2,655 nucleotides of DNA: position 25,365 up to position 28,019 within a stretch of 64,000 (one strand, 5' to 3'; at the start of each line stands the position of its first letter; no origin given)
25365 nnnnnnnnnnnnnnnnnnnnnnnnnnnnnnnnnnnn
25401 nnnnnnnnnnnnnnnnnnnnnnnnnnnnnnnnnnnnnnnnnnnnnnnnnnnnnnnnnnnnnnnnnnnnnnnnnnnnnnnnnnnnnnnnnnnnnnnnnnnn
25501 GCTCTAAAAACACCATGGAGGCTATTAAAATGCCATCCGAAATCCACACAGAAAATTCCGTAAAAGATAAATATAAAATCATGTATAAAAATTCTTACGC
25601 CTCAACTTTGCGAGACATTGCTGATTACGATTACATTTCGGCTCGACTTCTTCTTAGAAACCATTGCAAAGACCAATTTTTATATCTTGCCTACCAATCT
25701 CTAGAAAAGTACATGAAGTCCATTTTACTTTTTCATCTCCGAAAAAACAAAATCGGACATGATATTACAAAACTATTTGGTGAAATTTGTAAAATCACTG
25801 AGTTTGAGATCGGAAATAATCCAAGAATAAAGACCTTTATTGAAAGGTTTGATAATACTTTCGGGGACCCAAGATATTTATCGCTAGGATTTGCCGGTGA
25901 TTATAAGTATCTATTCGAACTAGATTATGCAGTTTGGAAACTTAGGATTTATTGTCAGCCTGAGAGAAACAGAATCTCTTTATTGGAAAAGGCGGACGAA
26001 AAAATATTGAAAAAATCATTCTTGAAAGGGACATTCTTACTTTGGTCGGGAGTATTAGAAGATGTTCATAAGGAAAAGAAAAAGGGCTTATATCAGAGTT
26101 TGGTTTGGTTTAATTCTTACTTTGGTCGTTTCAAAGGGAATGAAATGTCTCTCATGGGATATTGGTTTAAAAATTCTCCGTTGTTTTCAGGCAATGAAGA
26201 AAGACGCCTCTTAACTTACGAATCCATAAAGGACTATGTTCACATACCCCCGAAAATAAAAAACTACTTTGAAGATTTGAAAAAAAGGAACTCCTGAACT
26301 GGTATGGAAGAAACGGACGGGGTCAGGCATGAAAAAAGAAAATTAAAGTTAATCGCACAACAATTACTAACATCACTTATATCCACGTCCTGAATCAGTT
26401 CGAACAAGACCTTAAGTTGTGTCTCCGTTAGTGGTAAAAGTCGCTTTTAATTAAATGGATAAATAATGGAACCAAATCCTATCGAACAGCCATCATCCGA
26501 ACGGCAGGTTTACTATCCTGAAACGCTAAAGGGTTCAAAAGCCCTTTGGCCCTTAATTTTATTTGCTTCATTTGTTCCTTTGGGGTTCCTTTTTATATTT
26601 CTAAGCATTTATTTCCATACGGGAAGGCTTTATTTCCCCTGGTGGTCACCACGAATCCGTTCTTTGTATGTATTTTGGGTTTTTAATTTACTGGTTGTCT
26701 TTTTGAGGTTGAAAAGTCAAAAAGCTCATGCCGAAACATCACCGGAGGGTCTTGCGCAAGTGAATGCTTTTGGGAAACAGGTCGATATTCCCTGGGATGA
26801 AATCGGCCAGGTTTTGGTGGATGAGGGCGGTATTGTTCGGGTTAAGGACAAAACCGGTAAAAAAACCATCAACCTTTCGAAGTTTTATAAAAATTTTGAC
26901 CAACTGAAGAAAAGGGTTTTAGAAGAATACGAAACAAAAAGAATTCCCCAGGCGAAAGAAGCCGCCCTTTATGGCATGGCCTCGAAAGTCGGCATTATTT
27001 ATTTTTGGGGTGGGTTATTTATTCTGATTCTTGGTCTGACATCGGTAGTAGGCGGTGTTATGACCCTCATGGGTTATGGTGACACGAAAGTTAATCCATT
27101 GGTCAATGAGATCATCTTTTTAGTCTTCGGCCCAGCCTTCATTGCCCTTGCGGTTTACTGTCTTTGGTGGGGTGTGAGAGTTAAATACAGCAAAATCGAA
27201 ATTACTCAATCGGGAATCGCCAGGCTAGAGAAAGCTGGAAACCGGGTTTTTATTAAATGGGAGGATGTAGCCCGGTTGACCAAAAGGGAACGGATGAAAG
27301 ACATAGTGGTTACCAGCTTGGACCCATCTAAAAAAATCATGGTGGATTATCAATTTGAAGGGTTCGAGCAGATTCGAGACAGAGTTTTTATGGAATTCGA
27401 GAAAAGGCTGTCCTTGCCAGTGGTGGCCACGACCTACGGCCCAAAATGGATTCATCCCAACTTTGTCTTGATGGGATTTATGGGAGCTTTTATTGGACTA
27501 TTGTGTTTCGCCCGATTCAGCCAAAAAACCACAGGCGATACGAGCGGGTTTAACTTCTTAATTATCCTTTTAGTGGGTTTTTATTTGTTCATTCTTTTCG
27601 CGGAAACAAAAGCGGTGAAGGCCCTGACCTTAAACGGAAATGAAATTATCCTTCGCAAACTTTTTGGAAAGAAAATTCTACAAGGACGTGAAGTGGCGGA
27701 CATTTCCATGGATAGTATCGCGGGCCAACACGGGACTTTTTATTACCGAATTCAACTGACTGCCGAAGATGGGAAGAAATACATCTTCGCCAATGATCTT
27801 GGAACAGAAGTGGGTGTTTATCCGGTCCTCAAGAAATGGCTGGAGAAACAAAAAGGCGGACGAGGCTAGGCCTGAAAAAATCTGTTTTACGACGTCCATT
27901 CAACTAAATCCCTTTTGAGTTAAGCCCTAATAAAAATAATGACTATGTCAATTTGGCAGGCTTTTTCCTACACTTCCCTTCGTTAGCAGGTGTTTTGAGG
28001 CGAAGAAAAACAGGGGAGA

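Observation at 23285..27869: Low-GC four-gene cassette (membrane-anchored unknown protein, NERD nuclease-like, HEPN-like, YdbT-like triple bPH membrane protein): candidate undescribed defence/abortive-infection system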

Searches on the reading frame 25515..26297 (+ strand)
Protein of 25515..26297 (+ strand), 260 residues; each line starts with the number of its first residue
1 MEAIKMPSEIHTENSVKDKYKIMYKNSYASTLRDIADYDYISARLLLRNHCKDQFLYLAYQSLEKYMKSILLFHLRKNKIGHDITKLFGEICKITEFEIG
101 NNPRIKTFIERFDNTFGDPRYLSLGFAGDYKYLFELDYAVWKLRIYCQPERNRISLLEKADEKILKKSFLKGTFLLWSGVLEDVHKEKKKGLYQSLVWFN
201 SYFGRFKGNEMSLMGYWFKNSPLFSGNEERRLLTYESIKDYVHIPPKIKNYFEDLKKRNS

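Call 3: search_protein_families(library=pfam, proteins=[window:25515-26297:+], max_evalue=0.1)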
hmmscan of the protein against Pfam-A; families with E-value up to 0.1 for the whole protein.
window:25515-26297:+ (260 aa): 1 family
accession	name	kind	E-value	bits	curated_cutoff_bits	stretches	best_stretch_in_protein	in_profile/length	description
PF05168.19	HEPN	-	1.6e-09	38.4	22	1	31-122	3-90/117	HEPN domain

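Call 4: search_protein_families(library=padloc, proteins=[window:25515-26297:+], max_evalue=0.1)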
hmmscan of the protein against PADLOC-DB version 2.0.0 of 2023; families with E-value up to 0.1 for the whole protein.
window:25515-26297:+ (260 aa): 0 families

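Call 5: search_protein_families(library=ncbifam, proteins=[window:25515-26297:+], max_evalue=1)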
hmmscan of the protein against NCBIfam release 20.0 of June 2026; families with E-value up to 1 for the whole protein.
window:25515-26297:+ (260 aa): 0 families

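Call 6: search_protein_families(library=phrogs, proteins=[window:25515-26297:+], max_evalue=1)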
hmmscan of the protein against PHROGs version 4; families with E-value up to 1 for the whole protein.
window:25515-26297:+ (260 aa): 0 families

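Call 8: search_solved_structures(query=window:25515-26297:+, max_evalue=10)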
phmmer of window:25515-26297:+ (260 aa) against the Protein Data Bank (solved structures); distinct sequences matched with E-value up to 10: 0.

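Call 10: find_encoding_contigs(protein=window:25515-26297:+, flank=10000)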
Protein window:25515-26297:+ (260 aa): 1 contig read that carries it; 1 place shown.
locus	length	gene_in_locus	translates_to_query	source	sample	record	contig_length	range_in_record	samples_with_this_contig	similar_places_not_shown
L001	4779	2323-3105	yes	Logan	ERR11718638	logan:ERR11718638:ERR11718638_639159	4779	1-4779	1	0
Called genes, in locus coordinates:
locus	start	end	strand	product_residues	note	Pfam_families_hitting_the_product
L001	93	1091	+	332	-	-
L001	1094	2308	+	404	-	-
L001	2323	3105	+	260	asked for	PF05168:HEPN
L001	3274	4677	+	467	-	-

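Call 19: find_homologous_proteins(query=window:25515-26297:+)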
Query window:25515-26297:+ (260 aa): 1 proteins with E <= 0.001 among 370 candidates.
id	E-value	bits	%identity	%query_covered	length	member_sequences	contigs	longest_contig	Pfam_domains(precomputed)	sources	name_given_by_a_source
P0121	2.6e-169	580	100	98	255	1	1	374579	PF05168.20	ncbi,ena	-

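Call 38: search_protein_representatives(protein=window:25515-26297:+)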
Query: 260 residues. Proteins with E-value up to 0.001 (for the whole library): 515; up to 1e-10: 245; up to 1e-30: 7. The best 150 are listed.
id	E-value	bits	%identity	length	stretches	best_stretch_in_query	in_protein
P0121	8.2e-170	579.6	100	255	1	6-260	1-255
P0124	3.6e-41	157.9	41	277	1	19-258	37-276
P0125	2.3e-37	145.5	38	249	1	20-253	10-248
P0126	1.4e-35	139.6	38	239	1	24-255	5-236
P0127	6.5e-34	134.2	41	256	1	22-254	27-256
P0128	3.4e-33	131.8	42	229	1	35-257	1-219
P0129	2.4e-31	125.8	37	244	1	23-254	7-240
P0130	2.6e-30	122.4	38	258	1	23-258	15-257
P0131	2.6e-29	119.1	39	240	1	21-257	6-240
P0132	1.1e-28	117.1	39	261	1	24-253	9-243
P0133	2.4e-28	115.9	40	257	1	20-255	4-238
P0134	3.7e-28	115.3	33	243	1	25-246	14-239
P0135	1.5e-27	113.3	38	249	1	25-255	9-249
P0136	4.5e-27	111.7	38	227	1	24-255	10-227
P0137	1.1e-24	103.9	37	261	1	17-255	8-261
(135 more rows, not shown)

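Call 40: find_related_loci(query=A3, collection=metagenome_contigs, flank=6000)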
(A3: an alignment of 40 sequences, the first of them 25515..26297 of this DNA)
Query A3 (260 aa) in metagenome_contigs; peptide patterns used: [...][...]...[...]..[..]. (x = any residue, [..] = any of these).
600 stretches matched a pattern (row limit reached: there are more); 215 encode a relative of the query (tblastn E <= 1e-3); the best 80 are kept; 80 distinct loci.
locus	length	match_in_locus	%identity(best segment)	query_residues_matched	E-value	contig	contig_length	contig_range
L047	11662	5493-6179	36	24-253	2e-36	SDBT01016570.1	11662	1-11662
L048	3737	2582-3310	33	16-255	4e-30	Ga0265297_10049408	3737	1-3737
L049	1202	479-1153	31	26-260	2e-29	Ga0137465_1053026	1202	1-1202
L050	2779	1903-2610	34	26-255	4e-28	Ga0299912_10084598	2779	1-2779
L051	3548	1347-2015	33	31-248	9e-28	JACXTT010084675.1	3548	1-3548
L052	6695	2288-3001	36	26-260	7e-28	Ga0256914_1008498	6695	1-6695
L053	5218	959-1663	30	26-255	3e-27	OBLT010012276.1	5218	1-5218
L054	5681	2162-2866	30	26-255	3e-27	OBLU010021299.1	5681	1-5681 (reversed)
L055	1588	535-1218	31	22-260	2e-27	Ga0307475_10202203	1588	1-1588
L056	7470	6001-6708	32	23-252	7e-27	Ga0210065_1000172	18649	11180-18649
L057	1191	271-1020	30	12-256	6e-27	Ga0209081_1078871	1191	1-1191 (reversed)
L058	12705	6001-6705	30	26-252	3e-26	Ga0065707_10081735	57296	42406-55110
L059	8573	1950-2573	34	5-204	2e-26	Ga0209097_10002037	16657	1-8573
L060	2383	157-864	32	26-255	3e-26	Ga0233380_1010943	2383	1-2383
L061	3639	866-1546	32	31-254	4e-26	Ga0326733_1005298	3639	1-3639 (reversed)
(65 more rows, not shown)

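Call 41: find_related_loci(query=A3, collection=viral_contigs, flank=6000)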
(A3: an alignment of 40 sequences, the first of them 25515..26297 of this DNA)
Query A3 (260 aa) in viral_contigs; peptide patterns used: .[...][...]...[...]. (x = any residue, [..] = any of these).
138 stretches matched a pattern; 8 encode a relative of the query (tblastn E <= 1e-3); 8 distinct loci.
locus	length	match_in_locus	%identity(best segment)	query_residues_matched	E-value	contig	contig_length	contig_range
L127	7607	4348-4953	31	33-224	8e-23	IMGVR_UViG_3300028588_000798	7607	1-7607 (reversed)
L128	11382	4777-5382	33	15-207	8e-23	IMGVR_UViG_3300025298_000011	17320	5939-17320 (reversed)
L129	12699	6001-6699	32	23-245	9e-23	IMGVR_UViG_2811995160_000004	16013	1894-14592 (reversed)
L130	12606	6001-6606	33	15-207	9e-23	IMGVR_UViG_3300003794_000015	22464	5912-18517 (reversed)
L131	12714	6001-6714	31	26-258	6e-21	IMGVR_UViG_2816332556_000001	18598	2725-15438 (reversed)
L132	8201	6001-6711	30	21-250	1e-20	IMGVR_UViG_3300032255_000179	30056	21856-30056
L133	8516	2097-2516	30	36-149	1e-9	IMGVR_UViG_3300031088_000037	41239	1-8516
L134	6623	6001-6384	28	36-144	7e-9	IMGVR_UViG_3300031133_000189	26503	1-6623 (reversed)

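Call 46: search_protein_families(library=pfam, alignment_id=A4, max_evalue=0.001)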
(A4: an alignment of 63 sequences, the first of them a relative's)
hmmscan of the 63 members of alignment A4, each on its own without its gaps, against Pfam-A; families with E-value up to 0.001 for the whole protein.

A. member 1, L047:4876-5439:+ (188 aa): 1 family
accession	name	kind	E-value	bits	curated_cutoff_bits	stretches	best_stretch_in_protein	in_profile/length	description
PF00300.27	His_Phos_1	-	1.5e-31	110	21.7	1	10-146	6-152/194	Histidine phosphatase superfamily (branch 1)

B. families by the number of members that match (of 63 scanned): 46 families (the first 25 are shown)
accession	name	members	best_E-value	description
PF16263.11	DUF4917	1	3.7e-80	Domain of unknown function (DUF4917)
PF05065.19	Phage_capsid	1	3.9e-65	Phage capsid family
PF07669.17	Eco57I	1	1.4e-51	Eco57I restriction-modification methylase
PF07969.17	Amidohydro_3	1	5.6e-51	Amidohydrolase family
PF00817.25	IMS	1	1.6e-46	impB/mucB/samB family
PF03167.25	UDG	1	6.6e-40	Uracil DNA glycosylase superfamily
PF00291.31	PALP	1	1.1e-39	Pyridoxal-phosphate dependent enzyme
PF00905.27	Transpeptidase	1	7.3e-36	Penicillin binding protein transpeptidase domain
PF03929.21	PepSY_TM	1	2.8e-32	PepSY-associated TM region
PF00300.27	His_Phos_1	1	1.5e-31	Histidine phosphatase superfamily (branch 1)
PF03235.19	GmrSD_N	1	1.9e-28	GmrSD restriction endonuclease, N-terminal domain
PF13166.12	AAA_13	1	6.5e-22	AAA domain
PF14163.11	SieB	1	2.4e-21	Super-infection exclusion protein B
PF18143.6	HAD_SAK_2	1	7.1e-21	HAD domain in Swiss Army Knife RNA repair proteins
PF08357.16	SEFIR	1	1.6e-19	SEFIR domain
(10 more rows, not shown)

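Call 50: search_solved_structures(query=A3, max_evalue=1, show_alignments=4)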
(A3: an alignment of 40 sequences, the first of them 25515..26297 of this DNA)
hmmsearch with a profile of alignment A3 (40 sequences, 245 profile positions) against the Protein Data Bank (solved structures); distinct sequences matched with E-value up to 1: 1.
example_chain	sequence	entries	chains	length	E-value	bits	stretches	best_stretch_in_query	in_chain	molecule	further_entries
1wol_A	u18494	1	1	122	0.041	16.4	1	21-79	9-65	122aa long conserved hypothetical protein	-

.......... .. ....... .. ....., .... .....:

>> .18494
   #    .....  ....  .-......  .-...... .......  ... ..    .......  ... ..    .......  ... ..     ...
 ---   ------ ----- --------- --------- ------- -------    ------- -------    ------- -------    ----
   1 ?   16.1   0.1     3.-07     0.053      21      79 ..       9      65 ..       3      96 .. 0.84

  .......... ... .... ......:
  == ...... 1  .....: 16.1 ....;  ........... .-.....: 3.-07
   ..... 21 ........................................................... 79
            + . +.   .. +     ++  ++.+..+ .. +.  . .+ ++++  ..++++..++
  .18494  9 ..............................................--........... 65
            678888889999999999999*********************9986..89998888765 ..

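Call 79: search_protein_families(library=padloc, alignment_id=A4, max_evalue=0.00001)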
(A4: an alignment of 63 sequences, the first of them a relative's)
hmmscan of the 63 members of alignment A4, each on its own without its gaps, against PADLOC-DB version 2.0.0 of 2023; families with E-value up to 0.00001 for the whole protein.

A. member 1, L047:4876-5439:+ (188 aa): 0 families

B. families by the number of members that match (of 63 scanned): 141 families (the first 25 are shown)
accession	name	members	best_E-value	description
PDLC03599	REase_MTase_IIG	2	4.6e-71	Type IIG restriction enzyme-methyltransferase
PDLC02643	DrmMI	2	1.1e-40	DrmMI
PDLC03627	REase_MTase_IIG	2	2.8e-29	Type IIG restriction enzyme-methyltransferase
PDLC02646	DrmMI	2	9.2e-26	DrmMI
PDLC02644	DrmMI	2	5.9e-18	DrmMI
PDLC03598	REase_MTase_IIG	2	2.6e-15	Type IIG restriction enzyme-methyltransferase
PDLC04891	PDC-S06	1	9.9e-220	-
PDLC04893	PDC-S06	1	7.2e-169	-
PDLC04960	PDC-S21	1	6.7e-130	-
PDLC02939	RT_II-A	1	8.3e-103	-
PDLC03604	REase_MTase_IIG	1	3.5e-102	Type IIG restriction enzyme-methyltransferase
PDLC02936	RT_I-A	1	2.3e-88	-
PDLC03612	REase_MTase_IIG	1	8.3e-84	Type IIG restriction enzyme-methyltransferase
PDLC03596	REase_MTase_IIG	1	1.7e-82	Type IIG restriction enzyme-methyltransferase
PDLC04888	PDC-S06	1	3.5e-81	-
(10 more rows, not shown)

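Call 92: search_protein_families(library=pfam, alignment_id=A3, max_evalue=0.01)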
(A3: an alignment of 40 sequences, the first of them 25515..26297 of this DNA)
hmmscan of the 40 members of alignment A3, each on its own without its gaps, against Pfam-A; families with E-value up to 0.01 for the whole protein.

A. member 1, window:25515-26297:+ (260 aa): 1 family
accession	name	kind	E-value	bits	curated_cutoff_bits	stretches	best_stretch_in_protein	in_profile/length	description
PF05168.19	HEPN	-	1.6e-09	38.4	22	1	31-122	3-90/117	HEPN domain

B. families by the number of members that match (of 40 scanned): 4 families
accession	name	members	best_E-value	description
PF05168.19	HEPN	36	1.7e-12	HEPN domain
PF16201.10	NopRA1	1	0.0013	Nucleolar pre-ribosomal-associated protein 1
PF15085.11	NPFF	1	0.0025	Neuropeptide FF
PF11512.13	Atu4866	1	0.0084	Agrobacterium tumefaciens protein Atu4866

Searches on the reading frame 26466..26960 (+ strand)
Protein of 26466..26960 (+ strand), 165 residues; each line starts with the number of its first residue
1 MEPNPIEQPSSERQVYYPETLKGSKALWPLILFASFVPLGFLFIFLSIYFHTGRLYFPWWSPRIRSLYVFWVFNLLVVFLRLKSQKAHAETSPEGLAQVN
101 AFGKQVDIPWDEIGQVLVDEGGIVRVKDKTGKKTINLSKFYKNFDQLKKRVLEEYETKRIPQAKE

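Call 55: search_protein_families(library=pfam, proteins=[window:26466-26960:+], max_evalue=10)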
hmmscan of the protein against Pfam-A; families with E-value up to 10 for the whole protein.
seq(165 aa): 1 family
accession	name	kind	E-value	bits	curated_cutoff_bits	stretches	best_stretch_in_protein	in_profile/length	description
PF10756.15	bPH_6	-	0.17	12.3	22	1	92-126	7-41/73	Bacterial PH domain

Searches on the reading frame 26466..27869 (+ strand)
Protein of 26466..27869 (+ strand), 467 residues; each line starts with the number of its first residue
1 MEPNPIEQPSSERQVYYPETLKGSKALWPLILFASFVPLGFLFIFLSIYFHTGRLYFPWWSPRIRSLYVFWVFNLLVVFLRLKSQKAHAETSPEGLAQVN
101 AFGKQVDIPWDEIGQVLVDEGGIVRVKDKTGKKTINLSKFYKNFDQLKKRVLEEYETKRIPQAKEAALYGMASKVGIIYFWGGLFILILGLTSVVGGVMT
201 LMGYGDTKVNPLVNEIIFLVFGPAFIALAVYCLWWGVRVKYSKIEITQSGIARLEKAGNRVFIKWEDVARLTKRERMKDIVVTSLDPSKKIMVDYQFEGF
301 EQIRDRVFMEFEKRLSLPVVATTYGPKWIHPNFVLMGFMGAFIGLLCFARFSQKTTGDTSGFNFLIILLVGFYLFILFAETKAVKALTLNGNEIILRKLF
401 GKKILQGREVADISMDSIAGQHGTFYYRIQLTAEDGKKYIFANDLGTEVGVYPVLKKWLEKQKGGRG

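Call 3: search_protein_families(library=pfam, proteins=[window:26466-27869:+], max_evalue=0.1)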
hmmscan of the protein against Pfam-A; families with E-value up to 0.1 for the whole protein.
window:26466-27869:+ (467 aa): 3 families
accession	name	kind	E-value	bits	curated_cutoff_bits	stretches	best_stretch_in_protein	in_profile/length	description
PF20990.2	DUF2207_C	-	8.3e-06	26.1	33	1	129-255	96-201/247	Predicted membrane protein (DUF2207) C-terminal domain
PF10756.15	bPH_6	-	0.00081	19.8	22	0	92-126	7-41/73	Bacterial PH domain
PF20226.3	DUF6585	-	0.044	13.6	27.7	0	107-133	192-217/249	Family of unknown function (DUF6585)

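Call 4: search_protein_families(library=padloc, proteins=[window:26466-27869:+], max_evalue=0.1)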
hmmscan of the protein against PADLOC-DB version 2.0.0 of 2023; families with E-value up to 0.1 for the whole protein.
window:26466-27869:+ (467 aa): 0 families

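Call 5: search_protein_families(library=ncbifam, proteins=[window:26466-27869:+], max_evalue=1)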
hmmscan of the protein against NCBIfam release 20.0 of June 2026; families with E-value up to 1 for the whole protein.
window:26466-27869:+ (467 aa): 2 families
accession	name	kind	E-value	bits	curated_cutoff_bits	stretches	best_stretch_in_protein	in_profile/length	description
NF041635.1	STM3941_fam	subfamily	2.1e-07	30.9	40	2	181-275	3-94/157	STM3941 family protein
TIGR04175.1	archaeo_artD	exception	0.84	9.6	125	0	363-415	8-59/150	archaeosortase D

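Call 6: search_protein_families(library=phrogs, proteins=[window:26466-27869:+], max_evalue=1)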
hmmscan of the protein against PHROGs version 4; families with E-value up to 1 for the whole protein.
window:26466-27869:+ (467 aa): 0 families

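Call 22: find_encoding_contigs(protein=window:26466-27869:+, flank=10000, max_places=6)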
Protein window:26466-27869:+ (467 aa): 1 contig read that carries it; 1 place shown.
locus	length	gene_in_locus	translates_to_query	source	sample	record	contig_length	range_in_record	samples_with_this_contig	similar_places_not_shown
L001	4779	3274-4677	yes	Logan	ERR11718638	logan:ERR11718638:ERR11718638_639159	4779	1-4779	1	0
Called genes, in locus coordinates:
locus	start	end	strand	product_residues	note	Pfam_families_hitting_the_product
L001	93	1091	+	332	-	-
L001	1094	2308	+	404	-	-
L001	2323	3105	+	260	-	PF05168:HEPN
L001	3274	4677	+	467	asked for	-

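Call 32: list_cluster_members(proteins=[P0001, P0121, P0122, window:26466-27869:+, window:20157-22322:+, window:28020-28976:+])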
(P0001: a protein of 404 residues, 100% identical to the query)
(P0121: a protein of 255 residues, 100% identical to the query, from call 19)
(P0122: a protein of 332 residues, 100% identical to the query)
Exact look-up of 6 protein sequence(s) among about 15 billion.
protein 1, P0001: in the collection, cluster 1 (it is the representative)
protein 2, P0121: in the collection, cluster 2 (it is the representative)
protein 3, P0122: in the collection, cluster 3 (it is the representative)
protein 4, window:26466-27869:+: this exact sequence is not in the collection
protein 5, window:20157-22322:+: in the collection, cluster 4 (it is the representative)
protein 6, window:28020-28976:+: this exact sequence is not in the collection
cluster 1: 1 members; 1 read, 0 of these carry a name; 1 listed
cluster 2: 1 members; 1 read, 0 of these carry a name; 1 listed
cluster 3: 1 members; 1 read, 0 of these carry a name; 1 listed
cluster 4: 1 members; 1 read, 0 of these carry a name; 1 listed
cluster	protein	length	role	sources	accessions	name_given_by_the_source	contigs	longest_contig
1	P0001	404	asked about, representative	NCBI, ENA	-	-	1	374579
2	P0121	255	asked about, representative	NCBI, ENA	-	-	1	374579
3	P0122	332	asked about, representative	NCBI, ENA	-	-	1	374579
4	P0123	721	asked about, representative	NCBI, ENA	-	-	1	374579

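Call 56: search_dna_similar(query=window:26466-27866:+, collection=plasmids, mode=protein, max_evalue=0.001)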
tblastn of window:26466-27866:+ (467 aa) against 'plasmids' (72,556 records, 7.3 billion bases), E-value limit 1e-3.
No match.

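Call 59: find_related_loci(query=window:26466-27866:+, collection=viral_contigs, flank=6000)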
Query window:26466-27866:+ (467 aa) in viral_contigs; peptide patterns used: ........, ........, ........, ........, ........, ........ (x = any residue, [..] = any of these).
3 stretches matched a pattern, but none encodes a relative of the query by tblastn (E <= 1e-3).

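Call 81: search_dna_similar(query=window:26466-27866:+, collection=phages, mode=protein, max_evalue=0.01)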
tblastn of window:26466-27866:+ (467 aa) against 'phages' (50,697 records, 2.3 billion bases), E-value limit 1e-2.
No match.

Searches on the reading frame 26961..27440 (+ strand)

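Call 55: search_protein_families(library=pfam, proteins=[window:26961-27440:+], max_evalue=10)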
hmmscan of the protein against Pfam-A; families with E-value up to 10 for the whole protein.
seq(160 aa): 4 families
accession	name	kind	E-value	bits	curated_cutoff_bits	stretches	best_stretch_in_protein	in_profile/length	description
PF01006.25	HCV_NS4a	-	0.032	14.3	27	1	54-85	4-35/55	Hepatitis C virus non-structural protein NS4a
PF00536.37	SAM_1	-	0.16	12.8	23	1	97-127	28-57/64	SAM domain (Sterile alpha motif)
PF20990.2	DUF2207_C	-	0.19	11.9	33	1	17-91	138-202/247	Predicted membrane protein (DUF2207) C-terminal domain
PF07332.16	Phage_holin_3_6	-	0.31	11.5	28.4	1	10-76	35-96/116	Putative Actinobacterial Holin-X, holin superfamily III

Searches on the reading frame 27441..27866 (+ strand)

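Call 55: search_protein_families(library=pfam, proteins=[window:27441-27866:+], max_evalue=10)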
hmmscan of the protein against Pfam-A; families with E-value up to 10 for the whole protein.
seq(142 aa): 3 families
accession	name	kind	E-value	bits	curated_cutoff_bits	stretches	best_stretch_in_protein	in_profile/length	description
PF04884.20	UVB_sens_prot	-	0.091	12.8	28.3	1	10-67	175-228/241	Vitamin B6 photo-protection and homoeostasis domain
PF09158.15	MotCF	-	0.13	12.8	25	1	46-110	31-95/103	Bacteriophage T4 MotA, C-terminal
PF12698.13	ABC2_membrane_3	-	0.17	11.3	31.6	1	7-54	246-292/347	ABC-2 family transporter protein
